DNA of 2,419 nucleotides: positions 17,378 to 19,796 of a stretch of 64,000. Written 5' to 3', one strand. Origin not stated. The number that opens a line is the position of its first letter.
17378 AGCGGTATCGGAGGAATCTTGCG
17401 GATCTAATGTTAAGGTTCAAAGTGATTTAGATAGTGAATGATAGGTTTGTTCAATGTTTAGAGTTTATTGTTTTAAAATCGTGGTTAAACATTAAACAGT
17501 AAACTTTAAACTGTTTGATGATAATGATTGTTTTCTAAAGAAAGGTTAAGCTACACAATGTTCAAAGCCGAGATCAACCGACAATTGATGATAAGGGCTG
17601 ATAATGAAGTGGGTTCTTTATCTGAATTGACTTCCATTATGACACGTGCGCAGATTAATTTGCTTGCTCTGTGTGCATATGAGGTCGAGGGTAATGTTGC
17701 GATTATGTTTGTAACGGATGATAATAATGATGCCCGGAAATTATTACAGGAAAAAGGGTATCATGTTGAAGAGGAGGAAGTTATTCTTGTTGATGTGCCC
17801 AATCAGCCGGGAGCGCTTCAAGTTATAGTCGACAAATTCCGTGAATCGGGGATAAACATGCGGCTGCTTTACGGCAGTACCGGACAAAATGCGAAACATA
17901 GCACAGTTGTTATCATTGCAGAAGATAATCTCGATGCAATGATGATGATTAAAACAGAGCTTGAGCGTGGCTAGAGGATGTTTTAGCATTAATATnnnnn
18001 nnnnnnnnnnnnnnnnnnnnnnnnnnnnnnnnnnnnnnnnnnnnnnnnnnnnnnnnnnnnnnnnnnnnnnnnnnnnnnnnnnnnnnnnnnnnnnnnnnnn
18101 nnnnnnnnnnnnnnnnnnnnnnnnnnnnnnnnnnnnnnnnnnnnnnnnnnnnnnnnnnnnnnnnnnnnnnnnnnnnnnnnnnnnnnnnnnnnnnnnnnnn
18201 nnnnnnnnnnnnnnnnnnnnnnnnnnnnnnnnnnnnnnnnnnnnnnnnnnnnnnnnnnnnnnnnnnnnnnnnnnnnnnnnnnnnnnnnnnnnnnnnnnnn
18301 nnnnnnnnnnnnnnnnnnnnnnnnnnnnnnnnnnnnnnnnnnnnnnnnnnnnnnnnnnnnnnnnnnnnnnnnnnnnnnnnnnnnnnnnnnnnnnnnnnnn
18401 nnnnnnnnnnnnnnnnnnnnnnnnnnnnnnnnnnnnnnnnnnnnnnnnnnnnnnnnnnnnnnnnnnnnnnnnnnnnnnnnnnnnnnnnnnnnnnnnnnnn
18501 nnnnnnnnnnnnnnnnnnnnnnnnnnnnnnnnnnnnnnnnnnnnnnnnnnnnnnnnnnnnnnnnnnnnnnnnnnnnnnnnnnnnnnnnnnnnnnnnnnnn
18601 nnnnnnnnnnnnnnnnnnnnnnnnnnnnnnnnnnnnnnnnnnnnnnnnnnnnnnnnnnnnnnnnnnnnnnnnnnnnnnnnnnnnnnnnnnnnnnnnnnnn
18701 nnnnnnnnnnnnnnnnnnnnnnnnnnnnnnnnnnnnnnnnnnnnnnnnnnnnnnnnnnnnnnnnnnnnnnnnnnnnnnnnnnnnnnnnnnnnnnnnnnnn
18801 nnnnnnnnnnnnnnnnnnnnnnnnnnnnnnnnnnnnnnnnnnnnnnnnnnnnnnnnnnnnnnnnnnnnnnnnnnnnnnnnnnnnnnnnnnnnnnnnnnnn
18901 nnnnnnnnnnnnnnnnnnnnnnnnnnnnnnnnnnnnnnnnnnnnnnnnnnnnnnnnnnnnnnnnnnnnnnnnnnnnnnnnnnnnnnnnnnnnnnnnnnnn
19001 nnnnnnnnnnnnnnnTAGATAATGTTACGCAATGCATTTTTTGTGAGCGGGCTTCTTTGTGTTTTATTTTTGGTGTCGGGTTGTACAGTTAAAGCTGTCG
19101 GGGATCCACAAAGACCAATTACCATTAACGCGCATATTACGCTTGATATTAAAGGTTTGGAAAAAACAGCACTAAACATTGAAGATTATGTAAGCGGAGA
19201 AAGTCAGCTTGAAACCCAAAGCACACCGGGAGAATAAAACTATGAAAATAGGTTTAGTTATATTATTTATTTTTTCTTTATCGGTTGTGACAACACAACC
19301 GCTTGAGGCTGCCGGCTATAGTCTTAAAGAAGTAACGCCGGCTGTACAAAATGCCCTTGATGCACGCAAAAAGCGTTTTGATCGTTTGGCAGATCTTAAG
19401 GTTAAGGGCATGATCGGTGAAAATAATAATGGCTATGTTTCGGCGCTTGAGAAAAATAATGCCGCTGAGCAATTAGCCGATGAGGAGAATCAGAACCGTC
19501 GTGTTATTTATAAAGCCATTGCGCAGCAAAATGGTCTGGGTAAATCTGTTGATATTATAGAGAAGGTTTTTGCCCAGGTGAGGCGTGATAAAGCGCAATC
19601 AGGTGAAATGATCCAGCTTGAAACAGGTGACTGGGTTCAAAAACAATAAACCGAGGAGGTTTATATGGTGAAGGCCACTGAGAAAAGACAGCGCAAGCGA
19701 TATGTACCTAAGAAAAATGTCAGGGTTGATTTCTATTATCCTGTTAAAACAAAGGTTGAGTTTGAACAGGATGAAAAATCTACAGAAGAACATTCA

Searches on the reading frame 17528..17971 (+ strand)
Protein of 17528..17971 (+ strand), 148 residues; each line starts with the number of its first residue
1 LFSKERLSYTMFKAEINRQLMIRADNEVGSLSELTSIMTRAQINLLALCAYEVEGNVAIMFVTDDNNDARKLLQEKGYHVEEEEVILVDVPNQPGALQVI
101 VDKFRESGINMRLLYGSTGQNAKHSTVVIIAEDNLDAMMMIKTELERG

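Call 65: search_protein_families(library=pfam, proteins=[window:17528-17971:+], max_evalue=0.001)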
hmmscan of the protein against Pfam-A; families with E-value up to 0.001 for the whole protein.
window:17528-17971:+ (148 aa): 3 families
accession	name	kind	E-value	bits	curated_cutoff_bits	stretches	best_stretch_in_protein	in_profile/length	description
PF22629.2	ACT_AHAS_ss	-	4.2e-11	43.3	27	1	87-142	2-57/67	AHAS small subunit-like ACT domain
PF01842.31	ACT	-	4.5e-11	42.7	27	1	20-75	3-60/66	ACT domain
PF19571.5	ACT_8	-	1.7e-06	28.3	23.5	1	18-117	4-103/141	ACT domain pair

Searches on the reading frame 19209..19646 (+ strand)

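Call 65: search_protein_families(library=pfam, proteins=[window:19209-19646:+], max_evalue=0.001)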
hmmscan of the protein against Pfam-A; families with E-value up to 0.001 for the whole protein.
window:19209-19646:+ (146 aa): 1 family
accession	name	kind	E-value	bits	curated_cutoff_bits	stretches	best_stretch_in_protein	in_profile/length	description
PF07027.17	DUF1318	-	7.4e-20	71.7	27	1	59-145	7-92/92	Protein of unknown function (DUF1318)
